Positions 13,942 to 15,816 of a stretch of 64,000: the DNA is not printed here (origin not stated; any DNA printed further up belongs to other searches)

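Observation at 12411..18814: Five-gene operon linking two cytoplasmic enzymes to three exported proteins: candidate undescribed envelope redox / tetrapyrrole-or-metal handling system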

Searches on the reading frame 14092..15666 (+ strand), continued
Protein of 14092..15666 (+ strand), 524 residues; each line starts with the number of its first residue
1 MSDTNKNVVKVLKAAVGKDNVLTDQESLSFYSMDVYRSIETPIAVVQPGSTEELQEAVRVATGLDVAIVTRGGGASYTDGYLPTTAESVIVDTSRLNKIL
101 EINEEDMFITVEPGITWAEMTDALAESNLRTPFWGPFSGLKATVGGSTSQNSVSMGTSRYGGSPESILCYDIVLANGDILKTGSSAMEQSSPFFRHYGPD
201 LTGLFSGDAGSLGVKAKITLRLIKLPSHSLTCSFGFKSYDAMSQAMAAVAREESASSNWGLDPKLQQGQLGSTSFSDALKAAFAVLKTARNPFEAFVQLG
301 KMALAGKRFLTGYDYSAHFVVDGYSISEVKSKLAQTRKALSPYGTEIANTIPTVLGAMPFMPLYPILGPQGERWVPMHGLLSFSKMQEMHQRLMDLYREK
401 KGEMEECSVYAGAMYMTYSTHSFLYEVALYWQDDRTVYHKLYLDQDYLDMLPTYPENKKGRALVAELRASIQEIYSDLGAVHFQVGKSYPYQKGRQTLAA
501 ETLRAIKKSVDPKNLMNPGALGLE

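Call 84: find_encoding_contigs(protein=P0500, flank=7000, max_places=1)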
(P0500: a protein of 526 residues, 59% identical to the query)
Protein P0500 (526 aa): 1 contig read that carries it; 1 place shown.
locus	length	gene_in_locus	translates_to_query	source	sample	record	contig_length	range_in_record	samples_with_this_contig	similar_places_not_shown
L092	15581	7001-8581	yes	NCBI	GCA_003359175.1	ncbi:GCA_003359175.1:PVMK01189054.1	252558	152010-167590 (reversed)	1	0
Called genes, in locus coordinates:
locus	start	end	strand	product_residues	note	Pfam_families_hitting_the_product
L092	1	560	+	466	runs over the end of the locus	PF01565:FAD_binding_4, PF02913:FAD-oxidase_C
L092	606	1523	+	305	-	PF02634:FdhD-NarQ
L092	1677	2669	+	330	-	PF03706:LPG_synthase_TM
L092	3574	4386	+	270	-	PF01565:FAD_binding_4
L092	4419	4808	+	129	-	-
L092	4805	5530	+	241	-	PF00106:adh_short, PF08659:KR, PF13561:adh_short_C2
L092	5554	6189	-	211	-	PF00753:Lactamase_B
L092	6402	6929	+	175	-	PF07858:LEH, PF12680:SnoaL_2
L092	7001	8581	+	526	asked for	PF01565:FAD_binding_4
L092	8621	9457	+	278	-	PF08894:DUF1838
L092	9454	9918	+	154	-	PF00111:Fer2, PF01799:Fer2_2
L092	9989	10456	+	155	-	PF00034:Cytochrom_C (faint)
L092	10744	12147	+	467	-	PF16930:Porin_5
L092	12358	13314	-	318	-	PF00682:HMGL-like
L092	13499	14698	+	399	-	PF02515:CoA_transf_3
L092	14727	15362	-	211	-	PF00694:Aconitase_C, PF27512:LeuD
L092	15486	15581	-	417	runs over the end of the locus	PF00330:Aconitase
